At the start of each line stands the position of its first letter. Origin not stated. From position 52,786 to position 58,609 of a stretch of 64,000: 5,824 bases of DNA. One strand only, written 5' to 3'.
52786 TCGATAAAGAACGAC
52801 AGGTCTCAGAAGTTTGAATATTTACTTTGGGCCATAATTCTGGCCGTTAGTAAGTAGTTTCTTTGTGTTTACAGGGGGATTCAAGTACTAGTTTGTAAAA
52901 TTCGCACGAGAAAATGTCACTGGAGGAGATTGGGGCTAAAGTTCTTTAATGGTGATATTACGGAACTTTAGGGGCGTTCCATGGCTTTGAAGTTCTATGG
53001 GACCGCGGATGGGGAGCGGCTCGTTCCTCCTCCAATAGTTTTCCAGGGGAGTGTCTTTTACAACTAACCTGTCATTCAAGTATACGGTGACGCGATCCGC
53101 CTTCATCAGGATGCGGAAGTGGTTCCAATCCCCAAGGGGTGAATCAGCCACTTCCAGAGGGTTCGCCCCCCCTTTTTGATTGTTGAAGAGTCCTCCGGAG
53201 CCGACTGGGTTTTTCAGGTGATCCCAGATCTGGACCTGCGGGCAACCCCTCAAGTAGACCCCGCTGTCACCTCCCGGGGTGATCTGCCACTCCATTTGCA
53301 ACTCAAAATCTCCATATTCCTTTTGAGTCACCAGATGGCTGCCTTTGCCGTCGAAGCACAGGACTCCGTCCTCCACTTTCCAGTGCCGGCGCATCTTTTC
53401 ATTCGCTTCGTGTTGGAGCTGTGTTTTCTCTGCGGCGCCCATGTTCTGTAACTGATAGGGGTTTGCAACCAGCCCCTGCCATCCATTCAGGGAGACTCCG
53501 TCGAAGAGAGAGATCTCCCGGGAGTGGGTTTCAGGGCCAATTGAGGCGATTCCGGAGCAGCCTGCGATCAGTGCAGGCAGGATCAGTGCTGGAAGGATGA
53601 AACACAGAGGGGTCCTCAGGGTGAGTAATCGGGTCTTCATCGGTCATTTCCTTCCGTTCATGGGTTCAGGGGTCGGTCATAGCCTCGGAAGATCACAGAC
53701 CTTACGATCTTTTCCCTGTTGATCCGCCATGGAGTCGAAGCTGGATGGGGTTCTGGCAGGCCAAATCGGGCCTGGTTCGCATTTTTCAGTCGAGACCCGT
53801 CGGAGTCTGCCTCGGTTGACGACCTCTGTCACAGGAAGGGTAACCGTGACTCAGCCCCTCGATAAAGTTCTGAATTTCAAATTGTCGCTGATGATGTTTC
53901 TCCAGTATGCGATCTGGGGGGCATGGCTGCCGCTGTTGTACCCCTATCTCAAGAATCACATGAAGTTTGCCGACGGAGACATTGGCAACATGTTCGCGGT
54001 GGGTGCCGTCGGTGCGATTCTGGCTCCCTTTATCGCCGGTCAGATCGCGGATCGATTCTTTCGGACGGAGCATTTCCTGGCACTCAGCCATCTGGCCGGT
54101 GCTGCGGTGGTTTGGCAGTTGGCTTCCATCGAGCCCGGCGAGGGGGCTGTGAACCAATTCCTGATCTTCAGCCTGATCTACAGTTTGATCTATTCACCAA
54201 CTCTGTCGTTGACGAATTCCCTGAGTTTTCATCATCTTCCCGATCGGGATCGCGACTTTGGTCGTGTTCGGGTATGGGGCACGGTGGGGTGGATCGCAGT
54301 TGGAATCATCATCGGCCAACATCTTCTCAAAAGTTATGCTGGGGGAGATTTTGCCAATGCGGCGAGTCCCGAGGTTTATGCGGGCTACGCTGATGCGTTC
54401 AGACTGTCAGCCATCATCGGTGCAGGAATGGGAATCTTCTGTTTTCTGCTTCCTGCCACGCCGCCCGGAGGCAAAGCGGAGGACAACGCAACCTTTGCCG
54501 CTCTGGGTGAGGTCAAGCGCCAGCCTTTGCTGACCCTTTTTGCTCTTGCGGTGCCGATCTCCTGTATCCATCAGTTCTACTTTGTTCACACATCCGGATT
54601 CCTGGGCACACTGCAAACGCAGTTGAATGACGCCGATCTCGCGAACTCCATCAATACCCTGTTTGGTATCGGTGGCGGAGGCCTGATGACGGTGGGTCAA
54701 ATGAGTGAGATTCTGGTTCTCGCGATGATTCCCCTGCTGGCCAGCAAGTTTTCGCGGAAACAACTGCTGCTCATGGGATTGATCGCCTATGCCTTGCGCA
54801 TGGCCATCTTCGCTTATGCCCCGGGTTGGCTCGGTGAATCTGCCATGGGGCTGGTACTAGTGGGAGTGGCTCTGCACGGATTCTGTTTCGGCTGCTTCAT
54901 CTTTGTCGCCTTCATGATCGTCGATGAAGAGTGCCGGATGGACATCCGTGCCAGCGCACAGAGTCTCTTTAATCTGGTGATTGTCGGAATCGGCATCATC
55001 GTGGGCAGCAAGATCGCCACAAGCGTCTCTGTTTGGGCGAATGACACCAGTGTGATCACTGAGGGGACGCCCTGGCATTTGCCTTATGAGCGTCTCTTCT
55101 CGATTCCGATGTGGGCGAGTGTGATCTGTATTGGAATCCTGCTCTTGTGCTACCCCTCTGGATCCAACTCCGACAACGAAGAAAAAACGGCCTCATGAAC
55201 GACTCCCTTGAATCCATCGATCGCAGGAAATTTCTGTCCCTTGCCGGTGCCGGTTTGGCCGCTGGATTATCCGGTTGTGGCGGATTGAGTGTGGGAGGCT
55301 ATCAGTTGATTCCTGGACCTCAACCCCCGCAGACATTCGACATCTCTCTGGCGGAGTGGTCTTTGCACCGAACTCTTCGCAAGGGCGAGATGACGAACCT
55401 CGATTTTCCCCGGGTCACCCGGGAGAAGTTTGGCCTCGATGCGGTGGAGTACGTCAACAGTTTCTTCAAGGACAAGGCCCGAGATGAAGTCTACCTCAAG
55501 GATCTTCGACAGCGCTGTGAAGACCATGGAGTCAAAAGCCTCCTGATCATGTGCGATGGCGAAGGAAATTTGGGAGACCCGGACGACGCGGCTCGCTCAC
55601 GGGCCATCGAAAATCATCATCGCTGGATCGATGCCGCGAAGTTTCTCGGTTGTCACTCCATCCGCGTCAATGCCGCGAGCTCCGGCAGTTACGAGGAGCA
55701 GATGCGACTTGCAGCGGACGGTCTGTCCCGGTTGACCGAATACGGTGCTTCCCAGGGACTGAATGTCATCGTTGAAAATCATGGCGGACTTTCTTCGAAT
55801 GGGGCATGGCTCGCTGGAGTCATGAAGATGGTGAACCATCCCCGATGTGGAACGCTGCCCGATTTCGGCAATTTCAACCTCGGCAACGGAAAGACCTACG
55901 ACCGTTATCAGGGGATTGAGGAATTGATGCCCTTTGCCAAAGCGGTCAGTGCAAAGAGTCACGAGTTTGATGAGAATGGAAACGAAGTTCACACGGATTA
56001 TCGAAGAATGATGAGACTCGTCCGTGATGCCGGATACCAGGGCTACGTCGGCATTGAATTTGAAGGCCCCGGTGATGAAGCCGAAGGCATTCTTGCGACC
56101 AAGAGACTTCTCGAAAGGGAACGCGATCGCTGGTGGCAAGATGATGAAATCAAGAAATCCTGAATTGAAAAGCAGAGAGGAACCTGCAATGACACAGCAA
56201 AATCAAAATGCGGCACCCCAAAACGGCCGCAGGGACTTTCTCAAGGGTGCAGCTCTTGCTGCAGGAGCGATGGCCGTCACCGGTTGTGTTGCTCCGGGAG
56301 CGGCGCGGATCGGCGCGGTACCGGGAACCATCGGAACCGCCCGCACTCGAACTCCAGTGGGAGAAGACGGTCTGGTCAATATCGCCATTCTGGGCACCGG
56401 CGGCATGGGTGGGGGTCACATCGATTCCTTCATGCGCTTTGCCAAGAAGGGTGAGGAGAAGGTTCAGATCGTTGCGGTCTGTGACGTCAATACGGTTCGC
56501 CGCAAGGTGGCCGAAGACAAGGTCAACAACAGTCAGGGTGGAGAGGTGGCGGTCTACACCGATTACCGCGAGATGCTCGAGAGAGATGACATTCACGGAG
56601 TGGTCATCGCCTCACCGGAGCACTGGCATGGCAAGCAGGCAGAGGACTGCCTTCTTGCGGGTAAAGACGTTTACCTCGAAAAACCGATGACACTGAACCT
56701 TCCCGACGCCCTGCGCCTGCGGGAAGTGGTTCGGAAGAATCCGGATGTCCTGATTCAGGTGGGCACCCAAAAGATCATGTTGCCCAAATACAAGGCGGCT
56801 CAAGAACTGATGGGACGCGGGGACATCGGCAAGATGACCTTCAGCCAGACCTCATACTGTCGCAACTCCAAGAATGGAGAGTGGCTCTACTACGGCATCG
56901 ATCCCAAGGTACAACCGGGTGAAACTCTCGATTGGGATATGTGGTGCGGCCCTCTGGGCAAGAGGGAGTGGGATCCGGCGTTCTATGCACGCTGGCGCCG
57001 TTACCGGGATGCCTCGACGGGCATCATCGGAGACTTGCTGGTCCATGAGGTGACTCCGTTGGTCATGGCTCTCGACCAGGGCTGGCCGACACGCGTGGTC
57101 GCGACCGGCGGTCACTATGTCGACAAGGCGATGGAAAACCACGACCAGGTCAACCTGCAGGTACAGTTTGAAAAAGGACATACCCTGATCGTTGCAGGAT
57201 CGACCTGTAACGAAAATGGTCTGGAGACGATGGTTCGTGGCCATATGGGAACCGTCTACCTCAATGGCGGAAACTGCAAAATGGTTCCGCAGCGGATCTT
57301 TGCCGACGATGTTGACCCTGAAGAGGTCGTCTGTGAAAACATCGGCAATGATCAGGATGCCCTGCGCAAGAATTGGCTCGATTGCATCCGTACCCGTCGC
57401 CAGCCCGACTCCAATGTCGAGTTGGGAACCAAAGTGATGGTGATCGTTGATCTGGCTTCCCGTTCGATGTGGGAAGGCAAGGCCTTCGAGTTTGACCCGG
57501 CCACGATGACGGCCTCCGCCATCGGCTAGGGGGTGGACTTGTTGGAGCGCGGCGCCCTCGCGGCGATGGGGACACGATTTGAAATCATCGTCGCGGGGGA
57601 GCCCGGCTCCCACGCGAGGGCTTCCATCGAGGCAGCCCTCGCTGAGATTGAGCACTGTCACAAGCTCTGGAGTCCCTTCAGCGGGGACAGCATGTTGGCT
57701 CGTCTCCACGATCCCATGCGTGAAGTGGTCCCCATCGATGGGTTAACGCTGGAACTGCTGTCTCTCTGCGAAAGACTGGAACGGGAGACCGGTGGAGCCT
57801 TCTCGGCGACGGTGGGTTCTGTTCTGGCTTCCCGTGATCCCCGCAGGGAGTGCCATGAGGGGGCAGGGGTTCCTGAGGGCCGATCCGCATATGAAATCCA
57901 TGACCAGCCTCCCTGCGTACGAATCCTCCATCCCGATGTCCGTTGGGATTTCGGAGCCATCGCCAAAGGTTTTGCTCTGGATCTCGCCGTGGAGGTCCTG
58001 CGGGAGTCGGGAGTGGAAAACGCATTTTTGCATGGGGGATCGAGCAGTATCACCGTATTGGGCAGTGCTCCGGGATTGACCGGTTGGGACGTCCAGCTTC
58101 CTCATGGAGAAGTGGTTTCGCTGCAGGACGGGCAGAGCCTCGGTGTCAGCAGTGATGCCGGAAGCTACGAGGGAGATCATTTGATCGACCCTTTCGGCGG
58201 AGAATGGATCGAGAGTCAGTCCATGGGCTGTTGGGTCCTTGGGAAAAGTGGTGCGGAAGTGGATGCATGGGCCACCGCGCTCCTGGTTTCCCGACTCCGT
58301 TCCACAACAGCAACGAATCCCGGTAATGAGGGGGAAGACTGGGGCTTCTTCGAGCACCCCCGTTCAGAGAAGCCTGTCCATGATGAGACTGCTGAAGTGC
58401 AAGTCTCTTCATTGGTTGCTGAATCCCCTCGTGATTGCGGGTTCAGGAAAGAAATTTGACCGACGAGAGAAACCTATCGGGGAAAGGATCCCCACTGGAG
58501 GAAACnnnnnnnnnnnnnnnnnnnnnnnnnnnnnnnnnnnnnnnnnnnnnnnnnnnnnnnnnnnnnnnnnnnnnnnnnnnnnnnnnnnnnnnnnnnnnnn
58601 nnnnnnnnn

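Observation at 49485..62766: Periplasmic Gfo/Idh/MocA, xylose-isomerase-like TIM-barrel and DUF1080 locus; putative oxidative (3-keto) glycoside catabolic system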

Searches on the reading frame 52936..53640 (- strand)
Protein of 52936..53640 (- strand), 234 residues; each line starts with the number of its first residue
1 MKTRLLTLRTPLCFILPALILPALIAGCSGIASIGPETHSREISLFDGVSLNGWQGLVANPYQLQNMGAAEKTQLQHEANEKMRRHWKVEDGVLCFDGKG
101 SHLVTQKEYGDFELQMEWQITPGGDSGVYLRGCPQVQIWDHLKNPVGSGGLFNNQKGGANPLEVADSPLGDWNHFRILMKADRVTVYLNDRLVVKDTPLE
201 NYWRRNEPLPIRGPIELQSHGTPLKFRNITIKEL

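Call 4: search_protein_families(library=pfam, proteins=[window:52936-53640:-], max_evalue=0.01)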
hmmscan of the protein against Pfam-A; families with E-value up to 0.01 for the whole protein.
window:52936-53640:- (234 aa): 1 family
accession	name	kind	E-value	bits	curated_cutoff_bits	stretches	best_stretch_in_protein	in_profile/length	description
PF06439.18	3keto-disac_hyd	-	2.3e-43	148.9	26.8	1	43-232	3-187/187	3-keto-disaccharide hydrolase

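Call 5: search_protein_families(library=ncbifam, proteins=[window:52936-53640:-], max_evalue=0.01)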
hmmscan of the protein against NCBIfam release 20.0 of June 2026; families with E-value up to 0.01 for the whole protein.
window:52936-53640:- (234 aa): 0 families

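Call 43: search_solved_structures(query=window:52936-53640:-, max_evalue=0.01)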
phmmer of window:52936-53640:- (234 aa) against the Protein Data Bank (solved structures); distinct sequences matched with E-value up to 0.01: 13.
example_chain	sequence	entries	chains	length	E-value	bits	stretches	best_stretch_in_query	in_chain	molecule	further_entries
4qhz_A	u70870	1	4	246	1.1e-12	51.1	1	86-234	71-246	putative glycosyl hydrolase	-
3h3l_A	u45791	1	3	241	1.6e-10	44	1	86-195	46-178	PUTATIVE SUGAR HYDROLASE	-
4jqt_A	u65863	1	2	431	3.3e-09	39.7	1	83-234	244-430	putative glycosyl hydrolase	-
3nmb_A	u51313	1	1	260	7.8e-09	38.5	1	85-129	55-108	putative sugar hydrolase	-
3osd_A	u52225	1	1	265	9.2e-09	38.2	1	84-130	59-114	putative glycosyl hydrolase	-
8rr2_A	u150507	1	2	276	1.2e-08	37.9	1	84-130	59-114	3-keto-disaccharide hydrolase domain-containing protein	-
8tda_A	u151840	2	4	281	1.3e-08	37.8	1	84-130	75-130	Probable secreted glycosyl hydrolase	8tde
8v31_A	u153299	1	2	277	1.9e-08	37.2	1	90-132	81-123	Glycosyl hydrolase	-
4hxc_A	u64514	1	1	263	2.1e-08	37.1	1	81-130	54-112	putative glycosyl hydrolase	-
9fbe_B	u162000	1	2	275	5.4e-08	35.7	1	84-130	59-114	Probable secreted glycosyl hydrolase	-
3hbk_A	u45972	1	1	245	5.9e-05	25.8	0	87-129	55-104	putative glycosyl hydrolase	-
3u1x_A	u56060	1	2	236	0.0001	25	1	86-234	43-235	putative glycosyl hydrolase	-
3imm_A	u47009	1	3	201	0.0001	25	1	86-195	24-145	Putative secreted glycosylhydrolase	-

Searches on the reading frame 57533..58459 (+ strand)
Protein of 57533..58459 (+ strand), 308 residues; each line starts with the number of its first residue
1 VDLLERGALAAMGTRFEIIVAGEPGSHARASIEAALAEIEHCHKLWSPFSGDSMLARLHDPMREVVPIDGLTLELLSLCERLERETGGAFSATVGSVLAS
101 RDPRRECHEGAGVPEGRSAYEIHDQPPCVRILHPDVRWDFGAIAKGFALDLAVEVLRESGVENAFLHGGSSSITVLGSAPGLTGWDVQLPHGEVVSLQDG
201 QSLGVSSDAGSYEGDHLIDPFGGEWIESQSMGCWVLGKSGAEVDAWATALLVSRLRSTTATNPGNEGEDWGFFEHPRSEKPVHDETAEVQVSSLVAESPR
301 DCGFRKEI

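Call 4: search_protein_families(library=pfam, proteins=[window:57533-58459:+], max_evalue=0.01)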
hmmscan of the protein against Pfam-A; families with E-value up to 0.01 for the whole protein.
window:57533-58459:+ (308 aa): 1 family
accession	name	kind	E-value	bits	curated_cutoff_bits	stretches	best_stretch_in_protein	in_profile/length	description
PF02424.20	ApbE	-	7.6e-31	108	25.6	1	12-255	1-248/266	ApbE family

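Call 5: search_protein_families(library=ncbifam, proteins=[window:57533-58459:+], max_evalue=0.01)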
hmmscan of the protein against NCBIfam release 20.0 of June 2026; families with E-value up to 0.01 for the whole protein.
window:57533-58459:+ (308 aa): 1 family
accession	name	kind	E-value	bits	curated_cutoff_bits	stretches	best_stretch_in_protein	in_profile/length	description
NF007774.0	PRK10461.1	equivalog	8.7e-09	34.7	498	1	134-253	177-308/351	FAD:protein FMN transferase ApbE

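Call 65: search_solved_structures(query=window:57533-58459:+, max_evalue=0.001, show_alignments=2)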
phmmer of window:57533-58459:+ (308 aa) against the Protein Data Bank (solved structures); distinct sequences matched with E-value up to 0.001: 11.
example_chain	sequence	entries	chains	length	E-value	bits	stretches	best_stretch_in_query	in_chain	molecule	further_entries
1vrm_A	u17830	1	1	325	4.9e-07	32.3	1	11-226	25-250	hypothetical protein TM1553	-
5mgy_H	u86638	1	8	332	1.1e-06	31.2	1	30-253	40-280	FAD:protein FMN transferase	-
4xgw_A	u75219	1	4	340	1.5e-06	30.7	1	12-252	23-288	FAD:protein FMN transferase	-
6nxi_A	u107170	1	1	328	1.5e-06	30.7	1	11-253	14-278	FAD:protein FMN transferase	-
2o18_A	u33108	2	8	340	5.5e-06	28.8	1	12-252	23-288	Thiamine biosynthesis lipoprotein apbE | FAD:protein FMN transferase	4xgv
6nxj_A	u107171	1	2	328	1.7e-05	27.2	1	11-253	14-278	FAD:protein FMN transferase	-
3pnd_A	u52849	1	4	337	1.9e-05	27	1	11-253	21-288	Thiamine biosynthesis lipoprotein ApbE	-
4xgx_A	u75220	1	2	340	3.6e-05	26.1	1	13-252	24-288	FAD:protein FMN transferase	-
4xdt_A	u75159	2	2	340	6.4e-05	25.3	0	12-177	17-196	FAD:protein FMN transferase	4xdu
7esa_A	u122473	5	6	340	0.00012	24.4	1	118-255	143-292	FAD:protein FMN transferase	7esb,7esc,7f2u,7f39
4ifu_A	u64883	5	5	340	0.00043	22.6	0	13-177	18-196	FAD:protein FMN transferase | Thiamine biosynthesis lipoprotein ApbE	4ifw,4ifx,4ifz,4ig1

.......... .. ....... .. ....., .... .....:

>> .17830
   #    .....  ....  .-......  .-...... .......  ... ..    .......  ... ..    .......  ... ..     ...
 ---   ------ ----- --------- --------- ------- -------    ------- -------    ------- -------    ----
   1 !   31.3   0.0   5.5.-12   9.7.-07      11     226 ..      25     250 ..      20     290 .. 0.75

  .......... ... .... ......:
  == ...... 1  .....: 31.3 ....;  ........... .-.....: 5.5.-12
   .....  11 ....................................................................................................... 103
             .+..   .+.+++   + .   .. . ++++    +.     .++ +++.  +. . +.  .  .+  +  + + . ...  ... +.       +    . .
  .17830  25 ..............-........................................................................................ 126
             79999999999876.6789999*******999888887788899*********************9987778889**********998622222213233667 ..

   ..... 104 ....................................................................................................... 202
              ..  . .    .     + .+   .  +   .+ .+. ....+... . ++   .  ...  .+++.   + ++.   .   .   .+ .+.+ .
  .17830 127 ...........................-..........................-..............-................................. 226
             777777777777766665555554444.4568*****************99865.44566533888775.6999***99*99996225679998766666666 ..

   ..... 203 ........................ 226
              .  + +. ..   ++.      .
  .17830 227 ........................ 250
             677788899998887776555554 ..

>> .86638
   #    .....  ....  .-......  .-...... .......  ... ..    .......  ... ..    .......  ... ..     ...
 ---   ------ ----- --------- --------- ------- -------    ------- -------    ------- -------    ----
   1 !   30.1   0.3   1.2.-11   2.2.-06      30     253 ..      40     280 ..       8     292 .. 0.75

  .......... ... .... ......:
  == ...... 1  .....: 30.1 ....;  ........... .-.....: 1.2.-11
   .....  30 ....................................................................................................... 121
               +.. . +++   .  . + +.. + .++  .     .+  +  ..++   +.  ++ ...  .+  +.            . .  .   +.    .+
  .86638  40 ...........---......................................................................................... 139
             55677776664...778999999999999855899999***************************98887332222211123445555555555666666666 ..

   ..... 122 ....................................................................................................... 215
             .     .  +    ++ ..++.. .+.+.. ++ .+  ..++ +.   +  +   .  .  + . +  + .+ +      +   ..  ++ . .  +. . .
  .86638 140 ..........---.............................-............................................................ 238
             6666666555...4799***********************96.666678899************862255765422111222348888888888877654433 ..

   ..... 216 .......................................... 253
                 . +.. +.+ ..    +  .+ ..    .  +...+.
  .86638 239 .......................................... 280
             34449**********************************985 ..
